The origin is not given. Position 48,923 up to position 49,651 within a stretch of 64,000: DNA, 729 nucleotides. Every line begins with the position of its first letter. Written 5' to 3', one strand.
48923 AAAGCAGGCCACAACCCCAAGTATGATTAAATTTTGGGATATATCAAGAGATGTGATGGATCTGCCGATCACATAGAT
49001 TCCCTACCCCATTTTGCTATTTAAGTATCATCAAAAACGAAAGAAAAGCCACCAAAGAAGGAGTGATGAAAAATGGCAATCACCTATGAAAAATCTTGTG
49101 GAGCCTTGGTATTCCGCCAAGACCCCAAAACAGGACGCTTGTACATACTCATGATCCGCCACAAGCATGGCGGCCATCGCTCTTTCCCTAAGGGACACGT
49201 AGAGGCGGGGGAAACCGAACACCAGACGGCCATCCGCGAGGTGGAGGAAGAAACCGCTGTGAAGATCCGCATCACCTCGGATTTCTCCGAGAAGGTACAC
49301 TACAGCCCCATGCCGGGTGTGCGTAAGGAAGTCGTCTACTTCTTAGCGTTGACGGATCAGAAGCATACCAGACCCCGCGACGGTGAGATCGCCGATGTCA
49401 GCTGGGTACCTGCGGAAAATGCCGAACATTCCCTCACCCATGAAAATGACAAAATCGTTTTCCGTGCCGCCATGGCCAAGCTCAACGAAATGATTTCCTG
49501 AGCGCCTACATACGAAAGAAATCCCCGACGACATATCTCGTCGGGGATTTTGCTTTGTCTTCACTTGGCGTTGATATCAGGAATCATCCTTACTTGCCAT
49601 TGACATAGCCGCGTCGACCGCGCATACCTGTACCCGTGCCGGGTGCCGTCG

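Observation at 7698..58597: Dispersed palindrome-plus-tail repeat family, at least 7 copies in 64 kb, all intergenic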

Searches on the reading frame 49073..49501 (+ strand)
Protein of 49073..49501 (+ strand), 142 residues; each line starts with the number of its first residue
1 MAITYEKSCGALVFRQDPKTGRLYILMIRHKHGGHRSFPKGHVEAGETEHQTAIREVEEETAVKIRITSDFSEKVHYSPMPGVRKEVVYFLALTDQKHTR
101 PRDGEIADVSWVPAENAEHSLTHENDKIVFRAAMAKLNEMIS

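Call 14: search_protein_families(library=pfam, proteins=[window:49073-49501:+])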
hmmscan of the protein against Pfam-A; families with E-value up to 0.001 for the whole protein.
window:49073-49501:+ (142 aa): 1 family
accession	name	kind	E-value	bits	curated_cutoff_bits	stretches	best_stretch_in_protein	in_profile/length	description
PF00293.34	NUDIX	-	6.7e-19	68.7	21.1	1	11-128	6-130/134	NUDIX domain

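Call 52: find_encoding_contigs(protein=window:49073-49501:+, flank=3000, max_places=10)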
Protein window:49073-49501:+ (142 aa): 5 contigs read that carry it; 4 places shown.
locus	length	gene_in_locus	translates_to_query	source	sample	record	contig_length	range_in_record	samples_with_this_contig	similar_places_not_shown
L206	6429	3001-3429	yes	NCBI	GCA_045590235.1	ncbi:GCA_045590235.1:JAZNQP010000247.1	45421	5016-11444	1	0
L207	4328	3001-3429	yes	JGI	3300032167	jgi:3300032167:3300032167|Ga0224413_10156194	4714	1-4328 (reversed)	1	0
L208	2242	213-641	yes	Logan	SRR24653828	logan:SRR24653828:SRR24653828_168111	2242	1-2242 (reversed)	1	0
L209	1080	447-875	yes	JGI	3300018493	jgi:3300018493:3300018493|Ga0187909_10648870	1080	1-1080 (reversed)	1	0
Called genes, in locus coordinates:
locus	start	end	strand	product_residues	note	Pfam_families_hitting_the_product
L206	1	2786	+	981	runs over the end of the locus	PF07382:HC2, PF04760:IF2_N, PF00009:GTP_EFTU, PF01926:MMR_HSR1, PF02421:FeoB_N (faint), PF03144:GTP_EFTU_D2 (faint), PF22042:EF-G_D2, PF11987:IF-2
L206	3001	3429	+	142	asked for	PF00293:NUDIX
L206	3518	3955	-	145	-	-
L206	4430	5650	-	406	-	-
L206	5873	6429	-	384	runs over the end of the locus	-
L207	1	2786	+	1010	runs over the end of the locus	PF02095:Extensin_1 (weak), PF07382:HC2, PF04760:IF2_N, PF00009:GTP_EFTU, PF01926:MMR_HSR1, PF02421:FeoB_N (faint), PF22042:EF-G_D2, PF11987:IF-2, +1 more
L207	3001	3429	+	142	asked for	PF00293:NUDIX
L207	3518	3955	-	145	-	-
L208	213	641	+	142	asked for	PF00293:NUDIX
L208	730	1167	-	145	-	-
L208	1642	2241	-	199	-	?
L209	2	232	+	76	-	?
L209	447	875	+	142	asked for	PF00293:NUDIX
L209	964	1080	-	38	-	?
